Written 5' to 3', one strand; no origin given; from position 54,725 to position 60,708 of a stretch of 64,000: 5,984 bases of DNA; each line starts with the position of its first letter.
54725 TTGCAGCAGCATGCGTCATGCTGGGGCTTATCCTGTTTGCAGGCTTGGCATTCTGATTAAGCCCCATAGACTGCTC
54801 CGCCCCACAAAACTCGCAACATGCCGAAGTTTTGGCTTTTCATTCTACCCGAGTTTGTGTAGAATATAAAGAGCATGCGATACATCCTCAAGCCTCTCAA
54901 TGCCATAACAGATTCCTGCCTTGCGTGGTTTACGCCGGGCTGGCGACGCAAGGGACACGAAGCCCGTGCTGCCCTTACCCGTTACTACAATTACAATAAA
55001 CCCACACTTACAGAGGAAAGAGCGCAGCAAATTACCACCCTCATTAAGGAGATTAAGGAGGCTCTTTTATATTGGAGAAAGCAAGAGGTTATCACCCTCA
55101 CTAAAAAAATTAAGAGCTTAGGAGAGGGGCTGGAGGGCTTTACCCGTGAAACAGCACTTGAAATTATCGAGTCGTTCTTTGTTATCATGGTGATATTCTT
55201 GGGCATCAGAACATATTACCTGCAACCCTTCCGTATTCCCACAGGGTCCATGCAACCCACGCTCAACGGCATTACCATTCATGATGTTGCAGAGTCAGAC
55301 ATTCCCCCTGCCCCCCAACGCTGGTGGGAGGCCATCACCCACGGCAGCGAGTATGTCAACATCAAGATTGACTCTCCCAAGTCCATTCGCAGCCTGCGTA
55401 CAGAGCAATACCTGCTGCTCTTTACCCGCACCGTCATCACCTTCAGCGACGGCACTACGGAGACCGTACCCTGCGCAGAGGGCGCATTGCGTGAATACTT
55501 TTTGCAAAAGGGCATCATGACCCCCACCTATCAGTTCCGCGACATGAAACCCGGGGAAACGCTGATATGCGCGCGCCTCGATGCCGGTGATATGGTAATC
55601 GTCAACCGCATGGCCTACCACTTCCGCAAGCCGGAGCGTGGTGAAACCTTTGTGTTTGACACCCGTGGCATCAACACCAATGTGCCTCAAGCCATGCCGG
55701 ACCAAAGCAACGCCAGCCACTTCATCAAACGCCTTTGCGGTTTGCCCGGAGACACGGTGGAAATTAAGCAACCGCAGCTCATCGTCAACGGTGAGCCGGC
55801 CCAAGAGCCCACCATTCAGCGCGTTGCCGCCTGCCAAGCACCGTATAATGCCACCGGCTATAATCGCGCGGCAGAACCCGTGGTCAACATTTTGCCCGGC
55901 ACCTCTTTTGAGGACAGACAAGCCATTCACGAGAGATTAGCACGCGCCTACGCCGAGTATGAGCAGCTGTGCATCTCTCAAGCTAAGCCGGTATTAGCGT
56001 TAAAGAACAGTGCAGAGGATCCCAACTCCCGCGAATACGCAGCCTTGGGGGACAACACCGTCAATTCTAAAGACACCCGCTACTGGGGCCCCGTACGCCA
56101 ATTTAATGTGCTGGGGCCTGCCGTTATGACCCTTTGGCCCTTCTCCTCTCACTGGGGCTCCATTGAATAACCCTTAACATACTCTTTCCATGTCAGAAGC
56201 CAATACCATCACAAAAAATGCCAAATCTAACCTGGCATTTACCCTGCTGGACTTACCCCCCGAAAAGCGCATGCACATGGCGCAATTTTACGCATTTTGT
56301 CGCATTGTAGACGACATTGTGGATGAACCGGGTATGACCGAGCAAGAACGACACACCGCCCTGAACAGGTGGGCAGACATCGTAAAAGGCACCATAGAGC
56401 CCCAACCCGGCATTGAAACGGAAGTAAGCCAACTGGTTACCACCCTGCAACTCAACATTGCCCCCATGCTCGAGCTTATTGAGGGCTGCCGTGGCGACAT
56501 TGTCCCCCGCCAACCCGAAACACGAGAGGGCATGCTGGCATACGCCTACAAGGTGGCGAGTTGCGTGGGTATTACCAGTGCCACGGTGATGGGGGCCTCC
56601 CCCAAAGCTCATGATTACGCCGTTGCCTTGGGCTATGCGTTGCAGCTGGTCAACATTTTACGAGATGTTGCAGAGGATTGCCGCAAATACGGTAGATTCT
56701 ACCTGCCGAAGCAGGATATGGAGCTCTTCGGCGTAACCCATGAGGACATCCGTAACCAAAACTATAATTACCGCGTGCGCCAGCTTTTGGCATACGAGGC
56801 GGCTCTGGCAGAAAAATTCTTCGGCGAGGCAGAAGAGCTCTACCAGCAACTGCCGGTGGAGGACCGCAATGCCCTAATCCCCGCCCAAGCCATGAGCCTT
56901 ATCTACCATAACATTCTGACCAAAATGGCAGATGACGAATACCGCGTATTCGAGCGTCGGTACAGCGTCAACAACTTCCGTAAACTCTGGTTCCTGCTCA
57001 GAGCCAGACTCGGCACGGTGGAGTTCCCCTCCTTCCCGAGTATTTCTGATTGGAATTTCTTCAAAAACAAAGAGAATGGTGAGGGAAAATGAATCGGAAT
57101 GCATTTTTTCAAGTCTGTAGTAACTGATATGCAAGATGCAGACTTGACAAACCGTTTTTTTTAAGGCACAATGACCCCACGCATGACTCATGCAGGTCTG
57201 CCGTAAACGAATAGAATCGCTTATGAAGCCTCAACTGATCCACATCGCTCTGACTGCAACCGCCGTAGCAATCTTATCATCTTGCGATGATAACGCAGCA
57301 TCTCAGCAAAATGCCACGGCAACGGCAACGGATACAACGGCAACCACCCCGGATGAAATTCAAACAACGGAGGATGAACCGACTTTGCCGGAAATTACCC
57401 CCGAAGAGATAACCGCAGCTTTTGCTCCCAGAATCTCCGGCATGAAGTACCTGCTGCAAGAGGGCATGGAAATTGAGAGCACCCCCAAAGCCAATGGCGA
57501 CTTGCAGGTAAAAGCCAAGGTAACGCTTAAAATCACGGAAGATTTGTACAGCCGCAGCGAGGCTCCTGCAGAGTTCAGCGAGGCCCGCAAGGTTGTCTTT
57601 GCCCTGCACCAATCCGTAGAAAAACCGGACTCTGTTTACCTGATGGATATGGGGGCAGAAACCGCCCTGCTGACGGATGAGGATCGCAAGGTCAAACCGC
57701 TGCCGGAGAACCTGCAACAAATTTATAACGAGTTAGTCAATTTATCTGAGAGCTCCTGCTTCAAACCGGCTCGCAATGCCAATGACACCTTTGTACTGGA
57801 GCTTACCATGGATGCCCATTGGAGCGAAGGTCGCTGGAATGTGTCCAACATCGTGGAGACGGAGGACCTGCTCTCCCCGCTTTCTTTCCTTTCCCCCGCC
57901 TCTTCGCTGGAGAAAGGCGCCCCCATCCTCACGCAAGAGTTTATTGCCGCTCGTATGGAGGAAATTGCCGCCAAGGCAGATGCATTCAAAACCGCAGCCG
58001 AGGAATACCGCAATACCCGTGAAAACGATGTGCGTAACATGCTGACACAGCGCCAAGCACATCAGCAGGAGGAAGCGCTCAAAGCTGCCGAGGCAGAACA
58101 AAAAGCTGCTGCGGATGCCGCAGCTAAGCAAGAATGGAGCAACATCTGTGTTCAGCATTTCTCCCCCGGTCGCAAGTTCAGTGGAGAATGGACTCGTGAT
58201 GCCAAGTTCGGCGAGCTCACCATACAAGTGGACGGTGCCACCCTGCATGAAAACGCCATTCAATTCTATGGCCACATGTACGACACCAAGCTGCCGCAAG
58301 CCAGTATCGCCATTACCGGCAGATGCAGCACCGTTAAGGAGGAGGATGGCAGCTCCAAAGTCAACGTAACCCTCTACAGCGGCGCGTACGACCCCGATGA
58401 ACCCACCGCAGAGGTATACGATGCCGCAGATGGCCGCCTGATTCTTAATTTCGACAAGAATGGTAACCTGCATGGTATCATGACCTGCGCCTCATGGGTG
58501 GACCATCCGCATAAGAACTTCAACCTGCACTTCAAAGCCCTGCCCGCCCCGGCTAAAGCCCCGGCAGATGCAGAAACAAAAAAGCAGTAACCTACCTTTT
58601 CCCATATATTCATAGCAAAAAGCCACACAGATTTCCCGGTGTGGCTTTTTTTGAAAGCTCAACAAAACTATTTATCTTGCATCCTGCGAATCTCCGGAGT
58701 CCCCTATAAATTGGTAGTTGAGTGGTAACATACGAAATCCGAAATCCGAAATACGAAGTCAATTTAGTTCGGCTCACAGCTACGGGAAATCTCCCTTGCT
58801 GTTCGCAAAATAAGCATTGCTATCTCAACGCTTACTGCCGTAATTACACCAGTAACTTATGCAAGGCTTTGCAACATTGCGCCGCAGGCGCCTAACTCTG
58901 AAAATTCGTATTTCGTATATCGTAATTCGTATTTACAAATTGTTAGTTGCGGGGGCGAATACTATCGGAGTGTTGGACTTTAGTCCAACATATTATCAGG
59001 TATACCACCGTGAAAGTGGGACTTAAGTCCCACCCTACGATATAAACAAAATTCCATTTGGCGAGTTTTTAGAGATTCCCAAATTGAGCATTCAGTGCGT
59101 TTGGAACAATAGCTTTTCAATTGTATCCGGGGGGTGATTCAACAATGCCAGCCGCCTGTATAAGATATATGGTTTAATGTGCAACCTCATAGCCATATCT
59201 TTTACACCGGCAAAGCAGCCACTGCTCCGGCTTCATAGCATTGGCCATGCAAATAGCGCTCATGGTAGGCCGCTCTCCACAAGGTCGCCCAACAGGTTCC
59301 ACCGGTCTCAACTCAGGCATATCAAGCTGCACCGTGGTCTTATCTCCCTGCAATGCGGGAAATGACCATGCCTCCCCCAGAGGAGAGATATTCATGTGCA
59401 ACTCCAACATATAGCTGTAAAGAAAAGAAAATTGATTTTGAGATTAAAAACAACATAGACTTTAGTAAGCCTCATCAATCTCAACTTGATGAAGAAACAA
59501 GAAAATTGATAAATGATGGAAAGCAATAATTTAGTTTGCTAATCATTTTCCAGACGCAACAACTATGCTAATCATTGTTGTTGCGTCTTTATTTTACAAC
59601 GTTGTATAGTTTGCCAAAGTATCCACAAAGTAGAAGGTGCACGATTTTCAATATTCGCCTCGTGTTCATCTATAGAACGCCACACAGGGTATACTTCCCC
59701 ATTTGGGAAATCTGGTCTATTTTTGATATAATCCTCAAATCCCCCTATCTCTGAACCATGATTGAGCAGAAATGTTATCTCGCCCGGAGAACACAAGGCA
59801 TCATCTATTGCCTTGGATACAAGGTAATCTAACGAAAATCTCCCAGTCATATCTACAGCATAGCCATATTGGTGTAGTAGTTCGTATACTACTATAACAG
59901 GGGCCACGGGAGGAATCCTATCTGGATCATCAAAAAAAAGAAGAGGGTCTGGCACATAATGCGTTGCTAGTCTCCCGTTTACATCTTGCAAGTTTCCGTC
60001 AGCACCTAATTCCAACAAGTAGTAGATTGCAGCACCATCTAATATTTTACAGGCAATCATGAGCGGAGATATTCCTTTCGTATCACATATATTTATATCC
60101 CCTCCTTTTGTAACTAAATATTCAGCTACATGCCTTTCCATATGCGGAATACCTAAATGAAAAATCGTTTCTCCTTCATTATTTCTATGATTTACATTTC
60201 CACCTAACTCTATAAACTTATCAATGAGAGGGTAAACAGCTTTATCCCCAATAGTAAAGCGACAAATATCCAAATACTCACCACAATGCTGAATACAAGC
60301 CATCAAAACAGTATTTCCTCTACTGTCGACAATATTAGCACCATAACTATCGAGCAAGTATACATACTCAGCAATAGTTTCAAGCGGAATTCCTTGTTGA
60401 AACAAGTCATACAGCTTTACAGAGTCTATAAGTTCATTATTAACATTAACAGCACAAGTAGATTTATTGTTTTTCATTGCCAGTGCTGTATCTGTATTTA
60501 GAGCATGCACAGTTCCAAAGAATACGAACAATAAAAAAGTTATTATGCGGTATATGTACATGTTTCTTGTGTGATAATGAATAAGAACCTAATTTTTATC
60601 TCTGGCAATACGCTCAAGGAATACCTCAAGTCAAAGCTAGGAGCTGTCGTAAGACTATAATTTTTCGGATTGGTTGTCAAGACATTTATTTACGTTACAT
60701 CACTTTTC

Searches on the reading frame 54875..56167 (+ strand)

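Call 38: search_protein_families(library=pfam, proteins=[window:54875-56167:+], max_evalue=0.001)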
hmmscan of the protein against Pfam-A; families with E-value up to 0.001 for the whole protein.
window:54875-56167:+ (431 aa): 2 families
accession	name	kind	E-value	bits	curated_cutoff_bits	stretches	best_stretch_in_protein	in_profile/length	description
PF10502.14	Peptidase_S26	-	1.8e-31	109.8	22.9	2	235-421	37-168/168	Signal peptidase, peptidase S26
PF24296.1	SrfA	-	0.00082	19.8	27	0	12-69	9-66/73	SrfA protein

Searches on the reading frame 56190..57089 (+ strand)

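Call 38: search_protein_families(library=pfam, proteins=[window:56190-57089:+], max_evalue=0.001)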
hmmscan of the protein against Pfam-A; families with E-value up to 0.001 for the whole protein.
window:56190-57089:+ (300 aa): 1 family
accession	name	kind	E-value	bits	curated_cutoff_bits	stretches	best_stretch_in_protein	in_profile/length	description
PF00494.24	SQS_PSY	-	1.3e-58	199.2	26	1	10-263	3-262/263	Squalene/phytoene synthase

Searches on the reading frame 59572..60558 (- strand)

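Call 33: search_protein_families(library=pfam, proteins=[window:59572-60558:-], max_evalue=0.001)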
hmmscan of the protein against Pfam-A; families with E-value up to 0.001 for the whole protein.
window:59572-60558:- (328 aa): 4 families
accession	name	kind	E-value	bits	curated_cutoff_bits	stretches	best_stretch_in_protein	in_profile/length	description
PF12796.13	Ank_2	-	1.5e-10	42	27.3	1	111-192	12-90/90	Ankyrin repeats (3 copies)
PF13637.12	Ank_4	-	1.7e-07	31.8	22.7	0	144-182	12-50/50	Ankyrin repeats (many copies)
PF00023.36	Ank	-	2.7e-06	27.8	21.1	0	162-192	2-32/33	Ankyrin repeat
PF13857.12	Ank_5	-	4.8e-06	27.3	27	0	119-169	5-56/56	Ankyrin repeats (many copies)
